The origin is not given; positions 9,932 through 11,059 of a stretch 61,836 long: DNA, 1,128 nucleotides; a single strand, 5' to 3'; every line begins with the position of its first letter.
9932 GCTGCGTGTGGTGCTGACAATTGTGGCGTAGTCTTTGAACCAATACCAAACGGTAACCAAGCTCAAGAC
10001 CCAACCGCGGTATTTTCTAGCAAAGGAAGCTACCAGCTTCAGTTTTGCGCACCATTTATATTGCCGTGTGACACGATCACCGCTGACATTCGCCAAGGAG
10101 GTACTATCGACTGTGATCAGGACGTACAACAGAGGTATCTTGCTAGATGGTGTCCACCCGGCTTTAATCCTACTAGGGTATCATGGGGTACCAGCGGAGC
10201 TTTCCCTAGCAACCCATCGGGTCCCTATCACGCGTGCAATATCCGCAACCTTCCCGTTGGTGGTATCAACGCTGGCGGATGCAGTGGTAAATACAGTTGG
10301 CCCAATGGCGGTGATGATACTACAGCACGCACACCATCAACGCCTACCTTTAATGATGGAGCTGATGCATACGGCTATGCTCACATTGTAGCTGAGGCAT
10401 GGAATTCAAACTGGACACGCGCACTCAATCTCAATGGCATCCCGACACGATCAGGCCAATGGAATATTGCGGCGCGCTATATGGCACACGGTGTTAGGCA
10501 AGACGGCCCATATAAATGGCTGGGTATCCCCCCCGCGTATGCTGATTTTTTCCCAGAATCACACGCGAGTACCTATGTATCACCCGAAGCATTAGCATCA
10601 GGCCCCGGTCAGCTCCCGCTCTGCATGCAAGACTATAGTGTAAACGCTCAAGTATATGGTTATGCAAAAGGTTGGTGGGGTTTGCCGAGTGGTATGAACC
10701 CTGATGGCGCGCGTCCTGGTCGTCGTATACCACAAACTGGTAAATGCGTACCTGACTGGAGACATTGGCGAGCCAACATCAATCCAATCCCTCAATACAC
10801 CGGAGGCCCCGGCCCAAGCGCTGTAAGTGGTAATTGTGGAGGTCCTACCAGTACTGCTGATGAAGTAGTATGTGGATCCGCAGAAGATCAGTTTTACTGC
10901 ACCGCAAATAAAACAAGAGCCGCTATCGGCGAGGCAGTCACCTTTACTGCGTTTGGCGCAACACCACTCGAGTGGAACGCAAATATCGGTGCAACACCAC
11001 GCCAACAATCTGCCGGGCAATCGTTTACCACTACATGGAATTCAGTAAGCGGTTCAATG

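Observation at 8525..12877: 1450-aa secreted Cys/Trp/Pro-rich modular protein without recognisable anchor or enzymatic domain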

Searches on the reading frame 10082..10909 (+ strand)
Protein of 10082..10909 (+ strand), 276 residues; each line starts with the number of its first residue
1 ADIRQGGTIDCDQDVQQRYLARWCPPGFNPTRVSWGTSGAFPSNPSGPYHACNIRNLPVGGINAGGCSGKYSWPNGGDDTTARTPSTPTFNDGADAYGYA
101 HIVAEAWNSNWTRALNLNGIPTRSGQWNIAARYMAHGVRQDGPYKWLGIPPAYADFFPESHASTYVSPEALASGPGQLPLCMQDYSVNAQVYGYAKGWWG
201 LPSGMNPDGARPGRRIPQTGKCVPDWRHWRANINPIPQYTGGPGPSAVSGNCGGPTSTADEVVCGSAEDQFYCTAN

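Call 16: search_protein_representatives(protein=window:10082-10909:+)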
Query: 276 residues. Proteins with E-value up to 0.001 (for the whole library): 9; up to 1e-10: 7; up to 1e-30: 5. The best 9 are listed.
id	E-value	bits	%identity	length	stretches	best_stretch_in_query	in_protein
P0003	1.7e-150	517.1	80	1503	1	1-276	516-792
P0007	4.1e-74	266.2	52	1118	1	7-276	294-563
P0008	1.8e-72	260.8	53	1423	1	1-274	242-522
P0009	3.4e-60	220.4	47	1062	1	3-254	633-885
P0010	4.6e-43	164.1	48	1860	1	57-272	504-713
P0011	9.3e-29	117.2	43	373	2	69-244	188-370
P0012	1.5e-22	96.7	37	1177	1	58-268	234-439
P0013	2.2e-05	40.4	41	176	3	228-265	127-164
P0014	6.3e-04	35.6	35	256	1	25-172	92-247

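Call 18: search_protein_families(library=pfam, proteins=[P0007, P0008, P0009, P0010, P0011, P0012, P0013, P0014], max_evalue=0.01)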
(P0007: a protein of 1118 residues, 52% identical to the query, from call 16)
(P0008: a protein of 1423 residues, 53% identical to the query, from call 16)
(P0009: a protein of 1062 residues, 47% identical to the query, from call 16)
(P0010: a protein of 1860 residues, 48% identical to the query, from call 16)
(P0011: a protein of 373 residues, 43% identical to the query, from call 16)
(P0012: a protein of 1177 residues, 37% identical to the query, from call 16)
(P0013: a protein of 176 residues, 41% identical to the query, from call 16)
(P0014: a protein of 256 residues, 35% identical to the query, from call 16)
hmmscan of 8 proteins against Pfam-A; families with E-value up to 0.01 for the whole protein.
P0007 (1118 aa): 1 family
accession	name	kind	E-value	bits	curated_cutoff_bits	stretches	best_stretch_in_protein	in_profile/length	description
PF22352.2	K319L-like_PKD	-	1e-06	29.1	27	1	36-119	1-84/84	K319L-like, PKD domain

P0008 (1423 aa): 3 families
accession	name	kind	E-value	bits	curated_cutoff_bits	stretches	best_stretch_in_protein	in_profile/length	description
PF09136.16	Glucodextran_B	-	4.5e-06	26.9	27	1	842-930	1-80/83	Glucodextranase, domain B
PF17957.7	Big_7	-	0.00049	21.1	24.1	1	842-913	1-70/70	Bacterial Ig domain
PF19077.6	Big_13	-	0.0042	18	27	1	855-930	23-99/102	Bacterial Ig-like domain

P0009 (1062 aa): 1 family
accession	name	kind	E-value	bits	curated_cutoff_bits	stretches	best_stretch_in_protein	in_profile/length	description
PF08239.17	SH3_3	-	0.0076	16.9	27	1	956-1008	4-47/54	Bacterial SH3 domain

P0010 (1860 aa): 3 families
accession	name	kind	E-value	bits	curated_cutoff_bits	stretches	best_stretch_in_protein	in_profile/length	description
PF17210.9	SdrD_B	-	0.00018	22.1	29.7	1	127-214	22-105/112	SdrD B-like domain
PF08239.17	SH3_3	-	0.00041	20.9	27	0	1503-1553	1-47/54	Bacterial SH3 domain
PF22637.2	CBM_4_9_1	-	0.0019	18.9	27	1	1756-1856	60-148/148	BppA domain 1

P0011 (373 aa): 0 families

P0012 (1177 aa): 1 family
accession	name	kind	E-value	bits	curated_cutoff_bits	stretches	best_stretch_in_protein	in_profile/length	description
PF08239.17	SH3_3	-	5.8e-16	58.9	27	2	457-510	2-50/54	Bacterial SH3 domain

P0013 (176 aa): 1 family
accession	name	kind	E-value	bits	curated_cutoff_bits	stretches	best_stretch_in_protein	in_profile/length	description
PF03100.22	CcmE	-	0.0095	16.7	24.6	0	148-166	58-76/99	CcmE domain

P0014 (256 aa): 0 families

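Call 25: search_solved_structures(query=A1, max_evalue=10, show_alignments=3)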
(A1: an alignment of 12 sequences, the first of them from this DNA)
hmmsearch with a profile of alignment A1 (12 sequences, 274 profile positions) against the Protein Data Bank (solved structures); distinct sequences matched with E-value up to 10: 4.
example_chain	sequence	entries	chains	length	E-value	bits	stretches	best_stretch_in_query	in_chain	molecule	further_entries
4rgi_A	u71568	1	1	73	0.52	12.7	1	128-156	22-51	Uncharacterized protein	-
6r5a_A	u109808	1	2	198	0.99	11.8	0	11-43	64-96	Pro-Pro endopeptidase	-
3fok_A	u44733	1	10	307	1.7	11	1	83-148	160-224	uncharacterized protein Cgl0159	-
6r5c_A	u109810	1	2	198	1.8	10.9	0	11-43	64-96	Pro-Pro endopeptidase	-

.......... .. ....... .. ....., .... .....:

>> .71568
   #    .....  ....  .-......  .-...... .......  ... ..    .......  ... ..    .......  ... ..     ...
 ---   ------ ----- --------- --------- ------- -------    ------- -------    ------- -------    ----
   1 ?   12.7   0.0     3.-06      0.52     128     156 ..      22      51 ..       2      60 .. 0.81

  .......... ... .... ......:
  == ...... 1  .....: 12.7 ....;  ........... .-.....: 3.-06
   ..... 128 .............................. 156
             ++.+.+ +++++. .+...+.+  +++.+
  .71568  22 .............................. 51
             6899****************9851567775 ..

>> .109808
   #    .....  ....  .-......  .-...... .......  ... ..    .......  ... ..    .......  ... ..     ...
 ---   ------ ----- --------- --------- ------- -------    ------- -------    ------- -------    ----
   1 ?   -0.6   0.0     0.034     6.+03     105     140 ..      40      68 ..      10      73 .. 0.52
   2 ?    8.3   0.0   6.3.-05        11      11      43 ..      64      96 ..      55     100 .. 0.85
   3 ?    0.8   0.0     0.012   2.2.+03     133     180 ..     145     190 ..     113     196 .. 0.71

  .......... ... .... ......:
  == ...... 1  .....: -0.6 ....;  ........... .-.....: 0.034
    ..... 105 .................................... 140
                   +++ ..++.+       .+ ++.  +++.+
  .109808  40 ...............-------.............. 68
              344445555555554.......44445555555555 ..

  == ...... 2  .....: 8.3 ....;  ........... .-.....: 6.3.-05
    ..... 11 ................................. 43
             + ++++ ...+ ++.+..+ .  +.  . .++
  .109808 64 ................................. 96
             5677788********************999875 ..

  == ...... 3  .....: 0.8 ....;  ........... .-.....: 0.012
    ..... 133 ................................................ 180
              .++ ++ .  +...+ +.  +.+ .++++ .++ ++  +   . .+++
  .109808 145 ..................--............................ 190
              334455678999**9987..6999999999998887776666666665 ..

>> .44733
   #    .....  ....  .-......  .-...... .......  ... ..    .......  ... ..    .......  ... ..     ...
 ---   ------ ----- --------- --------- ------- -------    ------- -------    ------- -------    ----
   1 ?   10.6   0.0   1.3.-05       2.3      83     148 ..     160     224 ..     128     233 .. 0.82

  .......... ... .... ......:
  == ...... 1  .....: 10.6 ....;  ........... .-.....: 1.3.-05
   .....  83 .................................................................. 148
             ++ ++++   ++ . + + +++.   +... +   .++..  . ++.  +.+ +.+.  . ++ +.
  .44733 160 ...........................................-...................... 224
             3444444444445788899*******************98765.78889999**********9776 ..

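Call 30: predict_structure(alignment_id=A1)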
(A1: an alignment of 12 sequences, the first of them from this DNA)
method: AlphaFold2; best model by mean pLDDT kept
length: 276 residues; sequences in the alignment: 12
mean_pLDDT: 81.1   pTM: 0.73
mean pLDDT of the five models: 81.1, 80.8, 79.4, 75.8, 74.6
residues with pLDDT >= 90: 80; 70-90: 143; 50-70: 41; < 50: 12
segments of 3 or more residues with pLDDT < 50: 80-84, 92-94
pLDDT, mean of each block of 10 residues (from residue 1): 53 91 93 73 76 89 92 70 52 60 80 88 82 82 89 94 91 88 88 90 87 87 90 89 90 77 67 49
secondary structure, 60 per line:
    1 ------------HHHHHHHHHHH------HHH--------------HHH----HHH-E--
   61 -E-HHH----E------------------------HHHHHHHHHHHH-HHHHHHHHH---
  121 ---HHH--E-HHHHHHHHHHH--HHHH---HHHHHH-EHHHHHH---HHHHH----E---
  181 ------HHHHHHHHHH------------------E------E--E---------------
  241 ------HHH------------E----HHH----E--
elements in order: H13-23 H96-107 H109-117 H131-141 H144-147 H151-156 H159-164 H168-172 H187-196

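Call 33: fold_search(model_id=the predicted structure, library=pdb)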
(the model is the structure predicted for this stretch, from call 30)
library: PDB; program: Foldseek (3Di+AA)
matches with E <= 10: 0; with E <= 0.001: 0
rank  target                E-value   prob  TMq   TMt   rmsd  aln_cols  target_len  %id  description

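Call 34: fold_search(model_id=the predicted structure, library=viral)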
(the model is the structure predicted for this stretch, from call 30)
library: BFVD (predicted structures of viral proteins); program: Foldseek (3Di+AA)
matches with E <= 10: 1; with E <= 0.001: 0
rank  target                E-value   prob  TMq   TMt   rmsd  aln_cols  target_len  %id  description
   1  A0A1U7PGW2            4.1e+00  0.01  0.06  0.04  12.5        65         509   12  RNA dependent RNA polymerase (Fragment) [Beauveria bassiana narnavirus]

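Call 35: search_protein_families(library=pfam, alignment_id=A1, max_evalue=10)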
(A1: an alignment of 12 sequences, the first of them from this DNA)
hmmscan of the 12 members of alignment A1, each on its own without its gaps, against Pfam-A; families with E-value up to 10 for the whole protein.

A. member 1, seq(276 aa): 0 families

B. families by the number of members that match (of 12 scanned): 1 family
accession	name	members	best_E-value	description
PF19680.4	DUF6182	2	0.1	Family of unknown function (DUF6182)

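Call 36: search_protein_families(library=phrogs, alignment_id=A1, max_evalue=10)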
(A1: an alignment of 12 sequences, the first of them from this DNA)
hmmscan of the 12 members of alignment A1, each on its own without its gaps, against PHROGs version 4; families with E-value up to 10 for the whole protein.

A. member 1, seq(276 aa): 0 families

B. families by the number of members that match (of 12 scanned): 4 families
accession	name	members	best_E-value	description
phrog_14364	-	1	0.19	-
phrog_36748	-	1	0.2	-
phrog_6404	-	1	0.21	-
phrog_22765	-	1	0.59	-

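Call 40: find_encoding_contigs(protein=P0007, flank=7000, max_places=2)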
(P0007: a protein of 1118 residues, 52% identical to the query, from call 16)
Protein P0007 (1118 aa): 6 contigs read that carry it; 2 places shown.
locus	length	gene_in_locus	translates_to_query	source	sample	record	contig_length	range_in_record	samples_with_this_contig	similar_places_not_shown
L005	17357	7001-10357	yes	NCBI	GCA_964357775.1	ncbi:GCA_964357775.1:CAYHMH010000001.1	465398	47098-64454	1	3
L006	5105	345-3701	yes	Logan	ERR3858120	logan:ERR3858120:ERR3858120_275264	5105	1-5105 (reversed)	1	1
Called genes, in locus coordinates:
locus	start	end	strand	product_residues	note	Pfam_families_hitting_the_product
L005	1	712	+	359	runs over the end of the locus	PF00482:T2SSF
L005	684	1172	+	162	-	-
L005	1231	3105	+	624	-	PF14870:PSII_BNR (faint)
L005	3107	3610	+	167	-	PF07963:N_methyl (weak)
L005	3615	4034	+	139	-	-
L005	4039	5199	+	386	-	PF11104:PilM_2, PF06723:MreB_Mbl (faint), PF14450:FtsA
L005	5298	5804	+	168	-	PF07963:N_methyl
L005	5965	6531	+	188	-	PF00696:AA_kinase (weak)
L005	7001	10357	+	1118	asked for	PF22352:K319L-like_PKD (faint)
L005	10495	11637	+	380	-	PF01409:tRNA-synt_2d, PF03147:FDX-ACB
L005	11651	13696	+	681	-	PF02518:HATPase_c, PF00204:DNA_gyraseB, PF01751:Toprim, PF00986:DNA_gyraseB_C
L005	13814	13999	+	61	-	PF00584:SecE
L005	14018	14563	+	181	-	PF02357:NusG, PF00467:KOW (weak)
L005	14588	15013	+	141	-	PF03946:Ribosomal_L11_N, PF00298:Ribosomal_L11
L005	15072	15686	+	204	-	PF02223:Thymidylate_kin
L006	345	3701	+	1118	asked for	PF22352:K319L-like_PKD (faint)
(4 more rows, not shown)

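Call 41: find_encoding_contigs(protein=P0012, flank=7000, max_places=2)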
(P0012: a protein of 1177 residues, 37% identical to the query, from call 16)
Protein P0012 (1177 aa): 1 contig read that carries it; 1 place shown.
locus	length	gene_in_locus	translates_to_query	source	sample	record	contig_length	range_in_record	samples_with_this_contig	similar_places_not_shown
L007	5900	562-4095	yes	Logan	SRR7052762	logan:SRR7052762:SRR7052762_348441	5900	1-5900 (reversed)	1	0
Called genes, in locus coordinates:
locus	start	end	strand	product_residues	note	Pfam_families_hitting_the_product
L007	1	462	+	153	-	?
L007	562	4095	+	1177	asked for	PF08239:SH3_3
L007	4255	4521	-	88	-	PF00708:Acylphosphatase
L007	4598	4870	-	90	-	PF00216:Bac_DNA_binding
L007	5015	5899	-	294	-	?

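Call 42: find_encoding_contigs(protein=P0010, flank=7000, max_places=2)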
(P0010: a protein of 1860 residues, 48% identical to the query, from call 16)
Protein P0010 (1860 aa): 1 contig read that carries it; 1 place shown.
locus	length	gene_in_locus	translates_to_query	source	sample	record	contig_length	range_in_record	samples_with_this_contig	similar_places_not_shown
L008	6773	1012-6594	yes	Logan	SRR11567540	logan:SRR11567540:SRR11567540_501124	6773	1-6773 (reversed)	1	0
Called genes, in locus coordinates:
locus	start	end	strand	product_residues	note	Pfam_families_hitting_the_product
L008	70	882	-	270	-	PF00480:ROK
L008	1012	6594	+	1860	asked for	-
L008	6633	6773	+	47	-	?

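Call 43: find_related_loci(query=A1, collection=genome_contigs, flank=6000)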
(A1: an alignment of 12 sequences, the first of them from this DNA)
Query A1 (276 aa) in genome_contigs; peptide patterns used: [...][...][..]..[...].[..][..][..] (x = any residue, [..] = any of these).
17 stretches matched a pattern; 2 encode a relative of the query (tblastn E <= 1e-3); 2 distinct loci.
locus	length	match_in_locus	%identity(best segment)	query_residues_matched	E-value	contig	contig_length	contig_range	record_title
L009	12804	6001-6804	50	9-276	1e-78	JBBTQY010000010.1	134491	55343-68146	MAG: Patescibacteria group bacterium isolate H41-bin076_1 H41_bin076_1_000000000010, whole genome shotgun sequence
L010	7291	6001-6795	45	3-263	1e-63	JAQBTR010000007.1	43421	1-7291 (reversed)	MAG: bacterium isolate casp150-mb.123 NODE_2281_length_43421_cov_0.085430, whole genome shotgun sequence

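Call 81: find_encoding_contigs(protein=P0011, flank=8000, max_places=3)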
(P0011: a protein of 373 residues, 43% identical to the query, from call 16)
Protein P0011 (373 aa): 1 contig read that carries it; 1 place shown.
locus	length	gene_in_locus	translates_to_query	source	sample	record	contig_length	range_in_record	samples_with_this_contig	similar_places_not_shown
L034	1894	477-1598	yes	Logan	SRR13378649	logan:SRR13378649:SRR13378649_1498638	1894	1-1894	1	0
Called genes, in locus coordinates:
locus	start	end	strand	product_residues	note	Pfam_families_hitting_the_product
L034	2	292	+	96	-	?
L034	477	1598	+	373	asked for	-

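Call 82: find_encoding_contigs(protein=P0014, flank=8000, max_places=3)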
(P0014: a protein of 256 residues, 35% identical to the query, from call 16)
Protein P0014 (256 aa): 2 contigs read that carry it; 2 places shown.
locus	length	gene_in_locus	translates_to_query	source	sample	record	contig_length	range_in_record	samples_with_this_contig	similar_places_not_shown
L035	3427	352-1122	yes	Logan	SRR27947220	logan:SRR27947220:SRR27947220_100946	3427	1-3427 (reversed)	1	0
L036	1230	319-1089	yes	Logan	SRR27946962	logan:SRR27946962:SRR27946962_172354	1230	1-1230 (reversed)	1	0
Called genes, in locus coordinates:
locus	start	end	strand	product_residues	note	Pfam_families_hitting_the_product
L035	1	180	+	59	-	?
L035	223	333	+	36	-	-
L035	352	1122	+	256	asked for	-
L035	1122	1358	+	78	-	-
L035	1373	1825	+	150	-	-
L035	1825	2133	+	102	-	-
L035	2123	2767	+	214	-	PF20901:Sf6_terminase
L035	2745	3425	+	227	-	?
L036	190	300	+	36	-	-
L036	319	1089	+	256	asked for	-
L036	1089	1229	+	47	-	?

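Call 84: search_protein_families(library=phrogs, proteins=[L035:1-177:+, L035:352-1119:+, L035:1110-1355:+, L035:1373-1822:+, L035:1825-2130:+, L035:2123-2764:+, L035:2745-3425:+], max_evalue=0.01)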
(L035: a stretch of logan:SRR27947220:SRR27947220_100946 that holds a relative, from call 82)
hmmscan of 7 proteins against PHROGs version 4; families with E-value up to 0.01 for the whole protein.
L035:1-177:+ (59 aa): 0 families

L035:352-1119:+ (256 aa): 0 families

L035:1110-1355:+ (82 aa): 0 families

L035:1373-1822:+ (150 aa): 0 families

L035:1825-2130:+ (102 aa): 0 families

L035:2123-2764:+ (214 aa): 1 family
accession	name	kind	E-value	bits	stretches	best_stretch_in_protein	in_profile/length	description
phrog_1482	-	head and packaging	7.4e-12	46.1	1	67-171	12-118/147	terminase small subunit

L035:2745-3425:+ (227 aa): 3 families
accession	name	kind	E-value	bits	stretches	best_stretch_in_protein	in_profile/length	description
phrog_2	-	head and packaging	2.5e-29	103.6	1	12-224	265-456/807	terminase large subunit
phrog_7579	-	head and packaging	4.3e-09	36.9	1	16-224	8-215/239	terminase large subunit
phrog_675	-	head and packaging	4.6e-05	22.9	1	17-163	48-191/576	terminase large subunit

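Call 86: search_dna_similar(query=P0014, collection=phages, mode=protein, max_evalue=0.01)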
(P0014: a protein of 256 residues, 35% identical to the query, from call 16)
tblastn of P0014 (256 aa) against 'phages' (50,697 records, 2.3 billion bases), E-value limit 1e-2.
No match.

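Call 87: find_related_loci(query=A1, collection=viral_contigs, flank=8000)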
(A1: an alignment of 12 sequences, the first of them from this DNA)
Query A1 (276 aa) in viral_contigs; peptide patterns used: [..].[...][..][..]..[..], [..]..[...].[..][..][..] (x = any residue, [..] = any of these).
64 stretches matched a pattern, but none encodes a relative of the query by tblastn (E <= 1e-3).

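Call 88: find_related_loci(query=P0014, collection=viral_contigs, flank=10000)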
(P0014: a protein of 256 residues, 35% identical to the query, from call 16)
Query P0014 (256 aa) in viral_contigs; peptide patterns used: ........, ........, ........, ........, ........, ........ (x = any residue, [..] = any of these).
4 stretches matched a pattern, but none encodes a relative of the query by tblastn (E <= 1e-3).

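Call 89: search_dna_similar(query=L035:2745-3425:+, collection=phages, mode=protein, max_evalue=1e-10, max_rows=8)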
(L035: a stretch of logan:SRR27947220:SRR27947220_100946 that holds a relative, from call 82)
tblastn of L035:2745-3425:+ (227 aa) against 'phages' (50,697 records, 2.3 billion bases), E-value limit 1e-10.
Records with a match: 251; places in all: 252; records where one place covers at least 80% of the query: 240.
Best place of each record, by identity: <60% 251.
By first word of the organism name: Gordonia 46; Microbacterium 36; Pseudomonas 28; Pelagibacter 26; Vibrio 16; Caudoviricetes 13; Rhizobium 11; Stenotrophomonas 11; Thermus 11; Klebsiella 9; and 22 more.
By host as written in the record: Gordonia rubripertincta NRRL B-16540 26; Microbacterium foliorum NRRL B-24224 25; - 22; Vibrio breoganii 15; Candidatus Pelagibacter ubique HTCC1062 14; Microbacterium foliorum NRRL B-24224 SEA 11; Gordonia terrae 3612 10; Gordonia rubripertincta NRRL B-16540 SEA 9; and 69 more.
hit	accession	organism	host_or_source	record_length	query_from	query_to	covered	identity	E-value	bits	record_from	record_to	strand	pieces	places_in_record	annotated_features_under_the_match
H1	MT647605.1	Pelagibacter phage Lederberg EXVC029P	Candidatus Pelagibacter ubique HTCC1062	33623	4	226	98%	48.7%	2e-63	218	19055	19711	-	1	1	putative TerL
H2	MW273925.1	Pelagibacter phage HTVC203P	Candidatus Pelagibacter sp. FZCC0015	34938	7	226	97%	49.3%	8e-63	216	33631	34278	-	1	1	terminase large subunit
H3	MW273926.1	Pelagibacter phage HTVC204P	Candidatus Pelagibacter sp. FZCC0015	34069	7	226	97%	49.3%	3e-62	215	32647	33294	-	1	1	terminase large subunit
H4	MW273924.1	Pelagibacter phage HTVC100P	Candidatus Pelagibacter sp. HTCC7211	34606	7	226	97%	49.3%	3e-62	215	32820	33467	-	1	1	terminase large subunit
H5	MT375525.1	Pelagibacter phage Greip EXVC021P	Candidatus Pelagibacter ubique HTCC1062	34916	7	226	97%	48.9%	2e-62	215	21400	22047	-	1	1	terminase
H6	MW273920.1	Pelagibacter phage HTVC024P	Candidatus Pelagibacter sp. HTCC1062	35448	7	226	97%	48.9%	2e-61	212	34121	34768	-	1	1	terminase large subunit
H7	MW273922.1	Pelagibacter phage HTVC034P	Candidatus Pelagibacter sp. HTCC1062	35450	7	226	97%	48.4%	2e-61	213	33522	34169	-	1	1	terminase large subunit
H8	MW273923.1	Pelagibacter phage HTVC035P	Candidatus Pelagibacter sp. HTCC1062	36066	7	226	97%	48.4%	2e-61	212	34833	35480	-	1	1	terminase large subunit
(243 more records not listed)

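Call 90: get_annotated_region(hit=H1, flank=5000)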
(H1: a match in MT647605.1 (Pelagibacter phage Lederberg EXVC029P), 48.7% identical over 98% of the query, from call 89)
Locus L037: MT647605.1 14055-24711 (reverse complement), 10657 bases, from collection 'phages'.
description: Pelagibacter phage Lederberg EXVC029P, complete genome.
organism: Pelagibacter phage Lederberg EXVC029P (NCBI taxid 2759213)
taxonomy: Viruses; Duplodnaviria; Heunggongvirae; Uroviricota; Caudoviricetes
host: Candidatus Pelagibacter ubique HTCC1062; source: oxygen minimum zone; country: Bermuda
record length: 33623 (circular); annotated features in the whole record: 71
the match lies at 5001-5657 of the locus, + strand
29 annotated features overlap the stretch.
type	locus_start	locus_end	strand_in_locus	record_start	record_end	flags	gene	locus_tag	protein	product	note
CDS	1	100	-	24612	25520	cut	-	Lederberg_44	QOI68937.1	hypothetical protein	-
CDS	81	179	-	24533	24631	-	-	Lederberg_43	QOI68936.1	hypothetical protein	-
CDS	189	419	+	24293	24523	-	-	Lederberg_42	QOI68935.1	hypothetical protein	-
CDS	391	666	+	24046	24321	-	-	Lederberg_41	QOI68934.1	hypothetical protein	-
CDS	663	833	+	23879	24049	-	-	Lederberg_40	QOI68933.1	hypothetical protein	-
CDS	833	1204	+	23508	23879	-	-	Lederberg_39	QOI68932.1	putative oxidoreductase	-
CDS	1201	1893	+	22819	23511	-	-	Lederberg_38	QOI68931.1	putative transcriptional regulator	-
CDS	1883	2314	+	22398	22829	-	-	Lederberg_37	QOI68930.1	putative methylase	-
CDS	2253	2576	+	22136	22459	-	-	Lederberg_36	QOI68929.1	putative DNA binding domain protein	-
CDS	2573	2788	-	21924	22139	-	-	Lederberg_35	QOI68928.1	hypothetical protein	-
CDS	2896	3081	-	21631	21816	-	-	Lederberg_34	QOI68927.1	hypothetical protein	-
CDS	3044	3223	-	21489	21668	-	-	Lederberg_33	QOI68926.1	hypothetical protein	-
CDS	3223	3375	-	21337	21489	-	-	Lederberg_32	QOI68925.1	hypothetical protein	-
CDS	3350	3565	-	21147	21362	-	-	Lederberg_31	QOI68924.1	hypothetical protein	-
CDS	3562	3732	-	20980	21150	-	-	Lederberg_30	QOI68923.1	hypothetical protein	-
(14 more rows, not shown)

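Call 98: list_cluster_members(proteins=[P0014, P0011, P0012, P0010, P0009, P0008, P0006])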
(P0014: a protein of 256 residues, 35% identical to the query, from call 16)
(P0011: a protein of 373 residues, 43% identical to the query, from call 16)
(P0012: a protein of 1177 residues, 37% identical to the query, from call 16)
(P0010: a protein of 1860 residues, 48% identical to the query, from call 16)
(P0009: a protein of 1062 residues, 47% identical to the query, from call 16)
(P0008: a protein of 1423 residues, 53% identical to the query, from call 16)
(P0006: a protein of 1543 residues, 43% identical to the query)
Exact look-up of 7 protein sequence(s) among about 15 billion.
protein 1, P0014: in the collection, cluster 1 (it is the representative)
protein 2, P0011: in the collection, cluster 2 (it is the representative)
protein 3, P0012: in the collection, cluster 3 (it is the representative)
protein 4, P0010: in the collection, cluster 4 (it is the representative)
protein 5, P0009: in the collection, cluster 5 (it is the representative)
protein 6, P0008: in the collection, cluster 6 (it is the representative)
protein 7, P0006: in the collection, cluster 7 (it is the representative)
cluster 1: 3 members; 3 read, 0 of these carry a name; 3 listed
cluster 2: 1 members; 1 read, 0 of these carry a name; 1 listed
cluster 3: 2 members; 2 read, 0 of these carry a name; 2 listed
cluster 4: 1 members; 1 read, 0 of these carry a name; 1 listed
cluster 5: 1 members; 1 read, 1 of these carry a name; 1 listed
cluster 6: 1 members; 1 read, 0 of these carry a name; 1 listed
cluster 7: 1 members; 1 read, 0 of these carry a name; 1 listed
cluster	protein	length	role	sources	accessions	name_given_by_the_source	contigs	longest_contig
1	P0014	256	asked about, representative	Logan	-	-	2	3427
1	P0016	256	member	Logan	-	-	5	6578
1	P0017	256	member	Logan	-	-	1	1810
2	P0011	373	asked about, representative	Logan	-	-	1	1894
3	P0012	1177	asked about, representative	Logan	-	-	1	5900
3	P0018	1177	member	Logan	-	-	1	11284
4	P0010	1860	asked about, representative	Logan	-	-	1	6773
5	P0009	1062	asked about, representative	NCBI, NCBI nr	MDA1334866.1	MAG: hypothetical protein O2794_02515, partial [bacterium] | hypothetical protein [bacterium]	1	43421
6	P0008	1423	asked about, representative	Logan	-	-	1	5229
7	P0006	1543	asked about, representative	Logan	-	-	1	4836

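Call 99: find_encoding_contigs(protein=P0016, flank=8000, max_places=4)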
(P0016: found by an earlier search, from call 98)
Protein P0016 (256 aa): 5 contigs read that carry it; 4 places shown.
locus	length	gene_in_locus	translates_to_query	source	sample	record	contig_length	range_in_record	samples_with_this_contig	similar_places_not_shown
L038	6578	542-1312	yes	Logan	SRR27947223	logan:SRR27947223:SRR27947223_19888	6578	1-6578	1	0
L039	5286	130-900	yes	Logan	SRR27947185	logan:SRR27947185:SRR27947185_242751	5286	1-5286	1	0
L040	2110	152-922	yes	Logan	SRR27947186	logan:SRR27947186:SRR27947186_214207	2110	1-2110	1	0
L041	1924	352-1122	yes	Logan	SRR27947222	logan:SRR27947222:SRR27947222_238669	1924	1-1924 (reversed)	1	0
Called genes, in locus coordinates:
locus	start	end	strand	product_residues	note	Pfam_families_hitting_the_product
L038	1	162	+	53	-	?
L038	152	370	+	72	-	-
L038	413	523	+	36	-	-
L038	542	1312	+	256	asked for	-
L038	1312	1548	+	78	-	-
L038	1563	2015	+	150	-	-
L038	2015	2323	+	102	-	-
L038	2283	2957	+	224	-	PF20901:Sf6_terminase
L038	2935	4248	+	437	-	-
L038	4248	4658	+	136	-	-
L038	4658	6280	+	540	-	PF12236:Head-tail_con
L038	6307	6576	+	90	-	?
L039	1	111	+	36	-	?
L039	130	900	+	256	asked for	-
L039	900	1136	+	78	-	-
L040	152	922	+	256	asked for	-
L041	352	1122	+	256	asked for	-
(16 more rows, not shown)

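Call 100: find_encoding_contigs(protein=P0018, flank=8000, max_places=2)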
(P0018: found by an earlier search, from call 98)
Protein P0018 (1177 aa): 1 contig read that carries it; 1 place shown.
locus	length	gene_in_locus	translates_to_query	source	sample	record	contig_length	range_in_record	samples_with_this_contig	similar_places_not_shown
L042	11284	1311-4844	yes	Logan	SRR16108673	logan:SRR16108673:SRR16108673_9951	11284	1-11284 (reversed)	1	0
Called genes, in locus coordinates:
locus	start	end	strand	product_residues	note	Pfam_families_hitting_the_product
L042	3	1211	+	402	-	?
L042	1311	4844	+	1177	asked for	PF08239:SH3_3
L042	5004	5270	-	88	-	PF00708:Acylphosphatase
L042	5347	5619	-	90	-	PF00216:Bac_DNA_binding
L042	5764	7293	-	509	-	PF12072:RNase_Y_N, PF00013:KH_1, PF01966:HD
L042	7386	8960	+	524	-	PF01676:Metalloenzyme, PF06415:iPGM_N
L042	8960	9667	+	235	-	-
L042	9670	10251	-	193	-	PF00574:CLP_protease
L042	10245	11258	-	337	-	PF05697:Trigger_N, PF05698:Trigger_C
